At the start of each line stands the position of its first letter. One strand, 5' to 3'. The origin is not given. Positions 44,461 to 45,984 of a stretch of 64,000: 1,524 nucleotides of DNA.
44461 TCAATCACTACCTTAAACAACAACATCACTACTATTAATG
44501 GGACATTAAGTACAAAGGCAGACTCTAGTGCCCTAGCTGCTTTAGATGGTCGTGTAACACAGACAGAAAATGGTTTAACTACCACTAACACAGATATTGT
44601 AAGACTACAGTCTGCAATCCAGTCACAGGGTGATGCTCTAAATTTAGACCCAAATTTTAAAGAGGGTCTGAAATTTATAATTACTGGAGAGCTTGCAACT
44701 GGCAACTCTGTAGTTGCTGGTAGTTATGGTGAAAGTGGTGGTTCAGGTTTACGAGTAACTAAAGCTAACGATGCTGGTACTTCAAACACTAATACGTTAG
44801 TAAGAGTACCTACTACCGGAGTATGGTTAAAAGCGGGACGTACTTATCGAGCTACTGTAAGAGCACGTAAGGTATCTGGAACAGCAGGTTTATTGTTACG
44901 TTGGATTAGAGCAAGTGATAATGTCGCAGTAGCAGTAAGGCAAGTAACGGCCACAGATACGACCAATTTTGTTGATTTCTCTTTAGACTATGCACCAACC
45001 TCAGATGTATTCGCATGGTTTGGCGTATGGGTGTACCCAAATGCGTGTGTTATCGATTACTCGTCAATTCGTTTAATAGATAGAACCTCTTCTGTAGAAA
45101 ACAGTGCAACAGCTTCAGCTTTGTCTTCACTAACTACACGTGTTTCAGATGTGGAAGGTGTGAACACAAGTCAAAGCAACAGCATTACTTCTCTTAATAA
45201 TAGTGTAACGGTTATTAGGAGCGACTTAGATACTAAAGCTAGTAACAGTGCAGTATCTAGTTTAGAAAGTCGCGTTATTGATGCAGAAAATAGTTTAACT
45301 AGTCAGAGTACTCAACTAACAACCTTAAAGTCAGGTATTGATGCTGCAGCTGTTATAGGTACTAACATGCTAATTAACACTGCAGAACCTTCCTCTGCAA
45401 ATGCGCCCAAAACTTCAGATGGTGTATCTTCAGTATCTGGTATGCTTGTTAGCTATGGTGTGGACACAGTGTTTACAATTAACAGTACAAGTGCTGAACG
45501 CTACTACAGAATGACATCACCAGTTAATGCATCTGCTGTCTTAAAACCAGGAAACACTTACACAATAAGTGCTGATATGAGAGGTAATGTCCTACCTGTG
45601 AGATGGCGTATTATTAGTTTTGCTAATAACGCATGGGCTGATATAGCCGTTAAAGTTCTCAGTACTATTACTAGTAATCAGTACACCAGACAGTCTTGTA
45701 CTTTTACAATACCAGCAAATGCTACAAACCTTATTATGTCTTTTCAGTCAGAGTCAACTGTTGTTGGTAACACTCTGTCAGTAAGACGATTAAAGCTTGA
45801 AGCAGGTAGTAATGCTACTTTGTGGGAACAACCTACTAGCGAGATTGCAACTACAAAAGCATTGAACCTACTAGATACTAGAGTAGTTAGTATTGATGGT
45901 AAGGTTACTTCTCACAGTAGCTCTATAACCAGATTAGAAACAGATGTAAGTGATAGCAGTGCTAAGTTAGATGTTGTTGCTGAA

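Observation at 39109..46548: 2479-aa fibre built from five or more repeated CBM-like modules alternating with coiled-coil repeats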

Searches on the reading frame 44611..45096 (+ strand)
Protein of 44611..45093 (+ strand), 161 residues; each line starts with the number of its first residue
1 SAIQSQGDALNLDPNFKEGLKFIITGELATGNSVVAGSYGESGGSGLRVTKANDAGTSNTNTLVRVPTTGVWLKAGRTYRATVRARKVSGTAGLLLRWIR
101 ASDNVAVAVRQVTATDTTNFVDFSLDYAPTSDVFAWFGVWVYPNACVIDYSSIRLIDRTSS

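Call 13: search_protein_families(library=pfam, proteins=[window:44611-45093:+], max_evalue=10)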
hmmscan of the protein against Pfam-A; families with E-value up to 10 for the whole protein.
window:44611-45093:+ (161 aa): 0 families

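Call 86: search_protein_families(library=pfam, alignment_id=A5, max_evalue=1)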
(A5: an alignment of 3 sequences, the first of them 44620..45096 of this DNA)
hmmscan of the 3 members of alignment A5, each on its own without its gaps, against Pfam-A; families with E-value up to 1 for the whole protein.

A. member 1, window:44620-45096:+ (159 aa): 0 families

B. families by the number of members that match (of 3 scanned): 1 family
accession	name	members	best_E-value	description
PF02018.23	CBM_4_9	1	0.024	Carbohydrate binding domain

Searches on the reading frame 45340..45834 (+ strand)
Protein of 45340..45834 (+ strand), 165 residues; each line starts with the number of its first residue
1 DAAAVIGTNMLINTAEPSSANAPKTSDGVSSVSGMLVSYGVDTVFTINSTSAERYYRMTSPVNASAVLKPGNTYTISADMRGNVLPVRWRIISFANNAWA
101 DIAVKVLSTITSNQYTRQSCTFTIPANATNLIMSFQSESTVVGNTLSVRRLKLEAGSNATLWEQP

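Call 13: search_protein_families(library=pfam, proteins=[window:45340-45834:+], max_evalue=10)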
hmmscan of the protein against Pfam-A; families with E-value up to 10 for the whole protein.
window:45340-45834:+ (165 aa): 3 families
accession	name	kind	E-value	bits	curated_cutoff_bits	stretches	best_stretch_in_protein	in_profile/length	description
PF02018.23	CBM_4_9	-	1.3e-05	26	25.9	1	66-138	57-132/136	Carbohydrate binding domain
PF11508.13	DUF3218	-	0.0072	16.3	25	1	24-79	133-184/213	Protein of unknown function (DUF3218)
PF16074.10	PilW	-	0.022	15.2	26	1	18-95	21-83/124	Type IV Pilus-assembly protein W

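Call 40: find_homologous_proteins(query=A2, max_evalue=0.001)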
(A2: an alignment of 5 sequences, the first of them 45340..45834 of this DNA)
Query A2 (5 sequences) (165 aa, profile of the alignment): 2 proteins with E <= 0.001 among 1436 candidates.
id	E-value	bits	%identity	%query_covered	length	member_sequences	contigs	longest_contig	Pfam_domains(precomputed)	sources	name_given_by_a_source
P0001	4.3e-9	55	29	15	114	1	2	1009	-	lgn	-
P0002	3.4e-8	52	-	-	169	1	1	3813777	PF09374.16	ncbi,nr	ncbi:putative peptidoglycan-binding domain-containing protein [Acinetobacter pittii]|nr:putative pep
